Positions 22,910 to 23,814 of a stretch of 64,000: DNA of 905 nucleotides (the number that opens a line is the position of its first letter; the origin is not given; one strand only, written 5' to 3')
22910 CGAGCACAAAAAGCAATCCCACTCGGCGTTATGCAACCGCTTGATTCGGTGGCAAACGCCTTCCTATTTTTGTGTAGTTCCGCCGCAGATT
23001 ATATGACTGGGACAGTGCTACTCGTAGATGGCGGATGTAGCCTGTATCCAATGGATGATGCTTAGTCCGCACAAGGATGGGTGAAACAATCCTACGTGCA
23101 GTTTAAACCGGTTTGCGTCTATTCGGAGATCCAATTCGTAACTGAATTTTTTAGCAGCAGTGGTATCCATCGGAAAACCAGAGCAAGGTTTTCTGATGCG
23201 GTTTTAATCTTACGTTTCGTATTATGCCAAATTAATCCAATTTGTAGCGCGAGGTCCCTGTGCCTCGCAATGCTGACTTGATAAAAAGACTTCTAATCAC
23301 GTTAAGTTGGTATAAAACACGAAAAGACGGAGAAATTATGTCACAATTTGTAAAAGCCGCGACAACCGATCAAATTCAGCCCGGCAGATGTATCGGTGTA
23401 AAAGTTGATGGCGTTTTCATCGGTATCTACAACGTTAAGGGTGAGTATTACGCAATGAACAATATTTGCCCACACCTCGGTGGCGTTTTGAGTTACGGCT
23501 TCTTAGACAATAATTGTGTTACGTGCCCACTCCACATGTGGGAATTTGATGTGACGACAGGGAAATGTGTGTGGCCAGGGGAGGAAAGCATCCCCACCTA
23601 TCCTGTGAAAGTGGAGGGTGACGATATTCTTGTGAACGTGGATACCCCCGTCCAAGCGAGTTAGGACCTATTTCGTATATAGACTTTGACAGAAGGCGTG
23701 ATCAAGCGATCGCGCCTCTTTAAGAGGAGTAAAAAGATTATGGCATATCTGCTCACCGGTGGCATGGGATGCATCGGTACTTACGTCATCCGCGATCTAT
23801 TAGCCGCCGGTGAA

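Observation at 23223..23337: Solo M91 MITEs sit directly upstream of gene starts and end in an extended -10-like TGgTATAA(T)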

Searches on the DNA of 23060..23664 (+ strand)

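Call 67: search_rna_families(source=L006, start=1840, end=2020, threshold=evalue, max_evalue=1)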
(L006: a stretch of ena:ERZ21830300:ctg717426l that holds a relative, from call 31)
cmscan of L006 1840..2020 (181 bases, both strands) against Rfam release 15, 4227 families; matches with E-value up to 1: 0.
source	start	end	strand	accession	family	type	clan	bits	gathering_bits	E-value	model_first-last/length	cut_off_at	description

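Call 68: search_rna_families(source=window, start=23060, end=23345, threshold=evalue, max_evalue=1)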
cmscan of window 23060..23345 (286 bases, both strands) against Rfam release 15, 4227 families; matches with E-value up to 1: 0.
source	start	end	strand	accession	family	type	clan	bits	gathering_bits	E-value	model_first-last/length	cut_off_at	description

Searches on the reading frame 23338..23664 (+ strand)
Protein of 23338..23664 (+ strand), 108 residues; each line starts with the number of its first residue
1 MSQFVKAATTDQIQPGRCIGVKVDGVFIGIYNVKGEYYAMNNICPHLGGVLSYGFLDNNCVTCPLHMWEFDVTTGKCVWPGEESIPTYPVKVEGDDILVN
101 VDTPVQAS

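Call 19: find_encoding_contigs(protein=window:23338-23664:+, flank=3000, max_places=10)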
Protein window:23338-23664:+ (108 aa): 3 contigs read that carry it; 3 places shown.
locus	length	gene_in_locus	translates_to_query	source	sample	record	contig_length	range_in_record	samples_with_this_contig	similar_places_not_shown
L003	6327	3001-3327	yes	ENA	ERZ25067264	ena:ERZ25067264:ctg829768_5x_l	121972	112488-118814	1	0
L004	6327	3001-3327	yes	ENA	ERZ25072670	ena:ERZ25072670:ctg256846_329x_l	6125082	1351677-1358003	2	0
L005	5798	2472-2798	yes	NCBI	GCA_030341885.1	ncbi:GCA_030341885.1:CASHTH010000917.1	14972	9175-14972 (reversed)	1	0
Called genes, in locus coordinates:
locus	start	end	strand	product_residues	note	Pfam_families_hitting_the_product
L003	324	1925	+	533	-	PF01019:G_glu_transpept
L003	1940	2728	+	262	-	PF23441:SDR (faint), PF00106:adh_short, PF08659:KR, PF13561:adh_short_C2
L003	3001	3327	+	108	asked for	PF00355:Rieske, PF13806:Rieske_2, PF22543:Rieske_4 (weak)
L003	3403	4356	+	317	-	PF01073:3Beta_HSD, PF01370:Epimerase, PF02719:Polysacc_synt_2, PF04321:RmlD_sub_bind, PF16363:GDP_Man_Dehyd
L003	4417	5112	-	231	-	-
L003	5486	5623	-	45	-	-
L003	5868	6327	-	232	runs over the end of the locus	-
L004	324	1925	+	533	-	PF01019:G_glu_transpept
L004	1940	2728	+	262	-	PF23441:SDR (faint), PF00106:adh_short, PF08659:KR, PF13561:adh_short_C2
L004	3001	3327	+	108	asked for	PF00355:Rieske, PF13806:Rieske_2, PF22543:Rieske_4 (weak)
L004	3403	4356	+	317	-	PF01073:3Beta_HSD, PF01370:Epimerase, PF02719:Polysacc_synt_2, PF04321:RmlD_sub_bind, PF16363:GDP_Man_Dehyd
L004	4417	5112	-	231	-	-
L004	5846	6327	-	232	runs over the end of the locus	-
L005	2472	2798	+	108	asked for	PF00355:Rieske, PF13806:Rieske_2, PF22543:Rieske_4 (weak)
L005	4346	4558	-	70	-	-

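Call 23: find_homologous_proteins(query=window:23338-23664:+, max_evalue=1e-20)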
Query window:23338-23664:+ (108 aa): 50 proteins with E <= 1e-20 among 103 candidates.
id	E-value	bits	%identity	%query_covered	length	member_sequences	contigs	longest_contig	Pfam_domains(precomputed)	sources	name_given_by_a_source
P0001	3.6e-64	232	91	99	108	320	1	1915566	PF00355.33,PF13806.13,PF22543.3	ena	-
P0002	2.3e-60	220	86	97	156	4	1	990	PF00355.33,PF13806.13,PF22543.3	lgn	-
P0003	5.9e-60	218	85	97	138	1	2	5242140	PF00355.33,PF13806.13,PF22543.3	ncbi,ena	-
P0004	2.3e-59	216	81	98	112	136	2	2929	PF00355.33,PF13806.13,PF22543.3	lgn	-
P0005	3.6e-59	216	81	98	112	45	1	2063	PF00355.33,PF13806.13,PF22543.3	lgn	-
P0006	3.0e-54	200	78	96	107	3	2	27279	PF00355.33,PF13806.13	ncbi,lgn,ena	-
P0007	3.4e-54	200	77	96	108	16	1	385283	PF00355.33,PF13806.13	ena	-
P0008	4.2e-54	199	79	96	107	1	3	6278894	PF00355.33,PF13806.13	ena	-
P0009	1.1e-53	198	77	96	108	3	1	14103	PF00355.33,PF13806.13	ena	-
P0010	3.1e-53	197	78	99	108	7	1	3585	PF00355.33,PF13806.13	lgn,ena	-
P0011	4.7e-53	196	76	96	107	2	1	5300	PF00355.33,PF13806.13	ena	-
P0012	6.8e-53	196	75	96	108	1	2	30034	PF00355.33,PF13806.13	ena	-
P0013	1.1e-52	195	76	96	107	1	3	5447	PF00355.33,PF13806.13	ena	-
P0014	1.3e-52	195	75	99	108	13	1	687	PF00355.33,PF13806.13,PF22543.3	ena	-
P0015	2.3e-52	194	76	96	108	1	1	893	PF00355.33,PF13806.13,PF22543.3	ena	-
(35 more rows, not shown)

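Call 31: find_encoding_contigs(protein=P0001, flank=2000, max_places=2)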
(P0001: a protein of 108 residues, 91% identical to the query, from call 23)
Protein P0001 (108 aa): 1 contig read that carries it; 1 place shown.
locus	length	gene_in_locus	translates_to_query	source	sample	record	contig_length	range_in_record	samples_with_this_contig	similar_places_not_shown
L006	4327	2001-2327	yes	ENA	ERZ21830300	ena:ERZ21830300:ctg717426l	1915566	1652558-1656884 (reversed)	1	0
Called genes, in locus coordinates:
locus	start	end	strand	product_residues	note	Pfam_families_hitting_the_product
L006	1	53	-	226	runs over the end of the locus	-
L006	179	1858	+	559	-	PF01019:G_glu_transpept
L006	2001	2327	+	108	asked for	PF00355:Rieske, PF13806:Rieske_2, PF22543:Rieske_4 (weak)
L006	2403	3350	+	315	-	PF01073:3Beta_HSD, PF01370:Epimerase, PF02719:Polysacc_synt_2, PF04321:RmlD_sub_bind, PF16363:GDP_Man_Dehyd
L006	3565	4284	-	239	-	-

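Call 32: find_encoding_contigs(protein=P0003, flank=2000, max_places=2)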
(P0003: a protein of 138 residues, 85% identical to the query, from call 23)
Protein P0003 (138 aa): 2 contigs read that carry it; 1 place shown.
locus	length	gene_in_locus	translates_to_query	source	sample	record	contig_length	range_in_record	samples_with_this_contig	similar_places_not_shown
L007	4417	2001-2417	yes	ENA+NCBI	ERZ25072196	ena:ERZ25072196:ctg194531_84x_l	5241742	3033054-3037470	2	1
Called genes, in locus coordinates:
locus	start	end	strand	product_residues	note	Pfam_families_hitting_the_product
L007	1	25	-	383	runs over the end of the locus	PF13433:Peripla_BP_5, PF13458:Peripla_BP_6, PF01094:ANF_receptor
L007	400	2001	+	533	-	PF01019:G_glu_transpept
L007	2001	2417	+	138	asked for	PF00355:Rieske, PF13806:Rieske_2, PF22543:Rieske_4 (weak)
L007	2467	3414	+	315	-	PF01073:3Beta_HSD, PF01370:Epimerase, PF02719:Polysacc_synt_2, PF04321:RmlD_sub_bind, PF16363:GDP_Man_Dehyd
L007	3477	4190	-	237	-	-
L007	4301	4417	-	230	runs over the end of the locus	-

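Call 33: find_encoding_contigs(protein=P0008, flank=2000, max_places=2)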
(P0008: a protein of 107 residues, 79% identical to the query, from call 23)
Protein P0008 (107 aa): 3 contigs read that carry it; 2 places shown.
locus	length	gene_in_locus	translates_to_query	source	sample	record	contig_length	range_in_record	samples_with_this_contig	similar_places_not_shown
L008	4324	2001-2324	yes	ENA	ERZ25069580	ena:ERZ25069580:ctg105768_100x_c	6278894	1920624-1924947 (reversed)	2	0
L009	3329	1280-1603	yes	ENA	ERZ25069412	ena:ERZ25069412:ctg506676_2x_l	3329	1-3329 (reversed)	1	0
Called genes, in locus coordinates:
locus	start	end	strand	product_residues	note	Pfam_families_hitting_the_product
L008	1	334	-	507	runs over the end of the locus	PF00370:FGGY_N, PF02782:FGGY_C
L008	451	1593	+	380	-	PF02746:MR_MLE_N, PF13378:MR_MLE_C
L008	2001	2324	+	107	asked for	PF00355:Rieske, PF13806:Rieske_2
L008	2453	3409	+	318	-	PF01073:3Beta_HSD, PF01370:Epimerase, PF02719:Polysacc_synt_2, PF04321:RmlD_sub_bind, PF07993:NAD_binding_4 (faint), PF08659:KR (faint), PF13460:NAD_binding_10 (weak), PF16363:GDP_Man_Dehyd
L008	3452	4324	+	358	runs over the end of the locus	PF00296:Bac_luciferase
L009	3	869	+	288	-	?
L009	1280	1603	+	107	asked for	PF00355:Rieske, PF13806:Rieske_2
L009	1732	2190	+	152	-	PF01073:3Beta_HSD, PF01370:Epimerase, PF02719:Polysacc_synt_2, PF04321:RmlD_sub_bind, PF08659:KR (weak), PF16363:GDP_Man_Dehyd, PF13460:NAD_binding_10 (weak)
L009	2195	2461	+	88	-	PF01370:Epimerase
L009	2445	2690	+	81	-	-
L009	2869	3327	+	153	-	?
